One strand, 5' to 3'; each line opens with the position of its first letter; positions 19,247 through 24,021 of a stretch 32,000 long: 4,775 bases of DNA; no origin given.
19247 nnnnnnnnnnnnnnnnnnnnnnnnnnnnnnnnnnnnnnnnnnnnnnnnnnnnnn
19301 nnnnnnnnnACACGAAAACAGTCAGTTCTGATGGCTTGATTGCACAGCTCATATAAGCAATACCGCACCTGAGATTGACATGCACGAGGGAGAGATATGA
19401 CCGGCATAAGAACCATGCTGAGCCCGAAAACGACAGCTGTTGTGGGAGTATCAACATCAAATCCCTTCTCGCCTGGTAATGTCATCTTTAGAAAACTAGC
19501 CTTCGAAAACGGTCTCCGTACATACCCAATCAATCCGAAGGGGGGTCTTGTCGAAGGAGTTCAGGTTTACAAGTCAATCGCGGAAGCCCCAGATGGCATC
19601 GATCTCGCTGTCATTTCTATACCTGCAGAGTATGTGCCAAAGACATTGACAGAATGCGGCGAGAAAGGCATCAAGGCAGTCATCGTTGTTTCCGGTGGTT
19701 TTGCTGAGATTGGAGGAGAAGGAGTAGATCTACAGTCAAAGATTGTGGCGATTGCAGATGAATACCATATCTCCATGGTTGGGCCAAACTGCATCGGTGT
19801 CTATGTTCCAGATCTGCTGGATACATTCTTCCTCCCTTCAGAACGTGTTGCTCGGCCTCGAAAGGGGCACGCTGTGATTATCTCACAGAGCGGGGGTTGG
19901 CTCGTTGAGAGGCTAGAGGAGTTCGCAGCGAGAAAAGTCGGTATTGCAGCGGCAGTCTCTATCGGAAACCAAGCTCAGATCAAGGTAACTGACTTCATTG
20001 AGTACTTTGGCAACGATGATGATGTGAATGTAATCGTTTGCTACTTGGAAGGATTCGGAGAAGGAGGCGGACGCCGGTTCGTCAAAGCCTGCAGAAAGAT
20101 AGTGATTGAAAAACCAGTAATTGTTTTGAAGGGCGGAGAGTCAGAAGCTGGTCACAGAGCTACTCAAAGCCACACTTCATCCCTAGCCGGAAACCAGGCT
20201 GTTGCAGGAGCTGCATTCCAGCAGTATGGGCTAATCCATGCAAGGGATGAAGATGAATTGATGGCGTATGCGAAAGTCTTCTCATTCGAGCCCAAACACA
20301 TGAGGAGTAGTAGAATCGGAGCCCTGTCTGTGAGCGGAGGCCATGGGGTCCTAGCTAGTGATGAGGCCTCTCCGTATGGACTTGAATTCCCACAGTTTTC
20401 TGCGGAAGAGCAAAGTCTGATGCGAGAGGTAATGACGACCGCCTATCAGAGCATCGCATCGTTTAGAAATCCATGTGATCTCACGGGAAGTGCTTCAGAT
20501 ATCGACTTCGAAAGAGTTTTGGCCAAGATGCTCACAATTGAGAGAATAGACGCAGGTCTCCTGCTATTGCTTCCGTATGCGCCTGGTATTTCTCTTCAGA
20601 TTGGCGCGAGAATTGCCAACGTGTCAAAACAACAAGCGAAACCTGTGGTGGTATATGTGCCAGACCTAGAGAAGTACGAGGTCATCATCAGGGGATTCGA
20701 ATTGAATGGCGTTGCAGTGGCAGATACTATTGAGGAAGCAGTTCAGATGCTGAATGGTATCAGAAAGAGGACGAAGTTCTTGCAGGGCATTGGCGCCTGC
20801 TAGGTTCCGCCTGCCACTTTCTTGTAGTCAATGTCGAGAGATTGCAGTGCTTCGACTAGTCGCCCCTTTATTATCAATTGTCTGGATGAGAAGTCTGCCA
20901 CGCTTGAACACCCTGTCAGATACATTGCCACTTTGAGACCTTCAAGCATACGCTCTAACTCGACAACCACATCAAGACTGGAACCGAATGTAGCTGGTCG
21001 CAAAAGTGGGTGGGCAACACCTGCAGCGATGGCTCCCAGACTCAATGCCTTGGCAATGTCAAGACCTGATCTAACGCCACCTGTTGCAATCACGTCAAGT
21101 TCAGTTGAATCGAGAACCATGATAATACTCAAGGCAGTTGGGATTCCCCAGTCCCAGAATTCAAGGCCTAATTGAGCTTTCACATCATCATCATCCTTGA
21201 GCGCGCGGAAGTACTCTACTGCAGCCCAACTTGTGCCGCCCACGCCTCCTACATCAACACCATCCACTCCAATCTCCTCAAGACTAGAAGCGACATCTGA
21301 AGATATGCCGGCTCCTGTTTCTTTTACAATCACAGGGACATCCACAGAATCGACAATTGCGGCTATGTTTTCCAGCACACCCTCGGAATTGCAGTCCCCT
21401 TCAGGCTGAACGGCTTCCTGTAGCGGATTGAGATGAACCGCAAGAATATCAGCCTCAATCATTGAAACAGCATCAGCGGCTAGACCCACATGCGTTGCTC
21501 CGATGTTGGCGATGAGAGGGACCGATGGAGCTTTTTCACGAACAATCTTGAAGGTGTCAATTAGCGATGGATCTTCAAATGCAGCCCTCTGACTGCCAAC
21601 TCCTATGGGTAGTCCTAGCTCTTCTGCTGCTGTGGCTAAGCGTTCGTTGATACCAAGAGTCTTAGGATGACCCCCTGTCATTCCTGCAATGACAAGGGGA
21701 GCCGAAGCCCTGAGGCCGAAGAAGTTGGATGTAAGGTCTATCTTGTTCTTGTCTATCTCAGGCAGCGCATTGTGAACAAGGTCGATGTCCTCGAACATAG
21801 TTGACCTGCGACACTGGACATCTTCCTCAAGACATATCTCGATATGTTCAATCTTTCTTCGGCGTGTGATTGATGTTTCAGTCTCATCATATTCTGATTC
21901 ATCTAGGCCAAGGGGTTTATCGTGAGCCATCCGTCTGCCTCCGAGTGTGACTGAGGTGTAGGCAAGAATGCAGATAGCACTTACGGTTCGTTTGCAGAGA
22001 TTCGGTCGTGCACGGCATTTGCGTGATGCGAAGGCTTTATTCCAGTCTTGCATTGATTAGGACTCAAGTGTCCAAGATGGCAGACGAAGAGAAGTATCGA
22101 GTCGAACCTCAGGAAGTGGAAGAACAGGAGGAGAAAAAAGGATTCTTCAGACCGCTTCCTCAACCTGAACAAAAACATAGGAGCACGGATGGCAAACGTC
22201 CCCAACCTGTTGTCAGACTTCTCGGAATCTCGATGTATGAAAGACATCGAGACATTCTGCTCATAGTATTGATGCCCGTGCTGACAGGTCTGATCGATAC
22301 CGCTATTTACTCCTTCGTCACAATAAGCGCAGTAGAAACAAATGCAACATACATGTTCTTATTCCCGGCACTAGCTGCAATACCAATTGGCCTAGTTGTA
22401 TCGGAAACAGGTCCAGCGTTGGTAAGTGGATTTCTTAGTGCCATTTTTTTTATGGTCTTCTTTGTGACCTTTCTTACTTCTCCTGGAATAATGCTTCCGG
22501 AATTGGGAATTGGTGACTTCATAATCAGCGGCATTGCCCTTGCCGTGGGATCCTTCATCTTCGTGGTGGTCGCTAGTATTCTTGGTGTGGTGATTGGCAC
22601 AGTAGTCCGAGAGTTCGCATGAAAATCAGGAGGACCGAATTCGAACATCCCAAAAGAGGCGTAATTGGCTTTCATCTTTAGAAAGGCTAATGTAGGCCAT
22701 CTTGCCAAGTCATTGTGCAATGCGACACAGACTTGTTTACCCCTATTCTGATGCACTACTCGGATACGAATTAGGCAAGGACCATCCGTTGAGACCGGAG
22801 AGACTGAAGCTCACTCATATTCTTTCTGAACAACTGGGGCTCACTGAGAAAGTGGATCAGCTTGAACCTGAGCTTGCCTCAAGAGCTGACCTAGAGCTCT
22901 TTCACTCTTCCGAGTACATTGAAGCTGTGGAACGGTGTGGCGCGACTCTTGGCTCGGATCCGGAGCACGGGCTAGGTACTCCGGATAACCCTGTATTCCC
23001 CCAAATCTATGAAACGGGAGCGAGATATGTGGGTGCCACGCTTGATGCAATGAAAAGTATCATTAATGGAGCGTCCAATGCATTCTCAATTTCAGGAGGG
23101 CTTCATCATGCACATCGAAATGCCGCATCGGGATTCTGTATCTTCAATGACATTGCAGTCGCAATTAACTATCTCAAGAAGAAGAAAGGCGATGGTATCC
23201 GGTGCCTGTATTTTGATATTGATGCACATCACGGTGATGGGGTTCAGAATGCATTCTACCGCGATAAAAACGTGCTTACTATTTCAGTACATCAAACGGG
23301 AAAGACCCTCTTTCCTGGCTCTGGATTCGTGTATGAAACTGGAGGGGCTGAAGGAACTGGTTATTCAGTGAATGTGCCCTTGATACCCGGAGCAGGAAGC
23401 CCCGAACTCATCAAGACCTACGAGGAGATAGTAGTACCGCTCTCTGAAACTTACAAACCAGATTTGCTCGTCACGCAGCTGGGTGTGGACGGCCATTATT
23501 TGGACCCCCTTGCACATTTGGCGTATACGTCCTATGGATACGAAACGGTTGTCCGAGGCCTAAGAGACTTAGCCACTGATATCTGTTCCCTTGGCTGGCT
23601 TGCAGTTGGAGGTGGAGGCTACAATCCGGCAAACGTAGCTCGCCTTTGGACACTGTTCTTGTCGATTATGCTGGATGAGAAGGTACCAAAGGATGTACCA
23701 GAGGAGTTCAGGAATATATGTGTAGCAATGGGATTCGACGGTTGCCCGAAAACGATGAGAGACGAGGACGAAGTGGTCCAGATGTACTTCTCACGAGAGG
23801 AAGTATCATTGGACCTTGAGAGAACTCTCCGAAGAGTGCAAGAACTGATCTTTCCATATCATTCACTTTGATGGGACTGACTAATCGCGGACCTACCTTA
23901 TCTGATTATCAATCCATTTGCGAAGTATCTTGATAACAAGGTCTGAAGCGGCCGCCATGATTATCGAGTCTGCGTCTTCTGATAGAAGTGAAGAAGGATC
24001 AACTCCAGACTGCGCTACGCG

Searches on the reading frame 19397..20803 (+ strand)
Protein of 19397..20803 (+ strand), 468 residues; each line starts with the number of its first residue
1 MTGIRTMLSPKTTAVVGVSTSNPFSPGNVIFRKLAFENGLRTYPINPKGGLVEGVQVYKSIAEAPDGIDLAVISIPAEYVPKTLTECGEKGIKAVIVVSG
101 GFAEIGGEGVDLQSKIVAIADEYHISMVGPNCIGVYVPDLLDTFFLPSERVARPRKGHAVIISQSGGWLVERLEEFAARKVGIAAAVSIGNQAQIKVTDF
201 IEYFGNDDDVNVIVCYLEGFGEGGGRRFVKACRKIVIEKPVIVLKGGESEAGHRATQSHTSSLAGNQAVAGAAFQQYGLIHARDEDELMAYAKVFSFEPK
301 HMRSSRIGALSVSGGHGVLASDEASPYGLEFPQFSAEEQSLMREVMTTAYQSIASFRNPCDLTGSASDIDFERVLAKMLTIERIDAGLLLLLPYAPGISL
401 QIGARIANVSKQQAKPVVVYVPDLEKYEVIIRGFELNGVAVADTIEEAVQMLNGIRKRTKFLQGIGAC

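Call 35: search_protein_families(library=pfam, proteins=[window:19397-20803:+], max_evalue=0.00001)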
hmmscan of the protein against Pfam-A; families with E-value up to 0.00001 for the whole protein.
window:19397-20803:+ (468 aa): 3 families
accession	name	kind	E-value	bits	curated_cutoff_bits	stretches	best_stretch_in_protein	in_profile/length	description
PF13607.11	Succ_CoA_lig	-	7.5e-44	149.3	27.4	1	157-295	2-138/138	Succinyl-CoA ligase like flavodoxin domain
PF13380.12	CoA_binding_2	-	1e-24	87.7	22.8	1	11-136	1-114/116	CoA binding domain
PF02629.25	CoA_binding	-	2.9e-10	41.2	22.3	1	12-99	5-95/97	CoA binding domain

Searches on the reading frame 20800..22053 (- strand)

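Call 35: search_protein_families(library=pfam, proteins=[window:20800-22053:-], max_evalue=0.00001)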
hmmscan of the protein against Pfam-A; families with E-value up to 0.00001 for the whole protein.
window:20800-22053:- (417 aa): 1 family
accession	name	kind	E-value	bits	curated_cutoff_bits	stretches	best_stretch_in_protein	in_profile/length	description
PF01070.24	FMN_dh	-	3.5e-18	66.2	24.9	1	227-391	207-346/350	FMN-dependent dehydrogenase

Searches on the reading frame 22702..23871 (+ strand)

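Call 35: search_protein_families(library=pfam, proteins=[window:22702-23871:+], max_evalue=0.00001)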
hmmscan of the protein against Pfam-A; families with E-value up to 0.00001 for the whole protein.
window:22702-23871:+ (389 aa): 1 family
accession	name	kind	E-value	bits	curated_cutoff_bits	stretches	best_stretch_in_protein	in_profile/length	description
PF00850.24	Hist_deacetyl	-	2e-87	293.7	27.9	1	28-322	1-297/298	Histone deacetylase domain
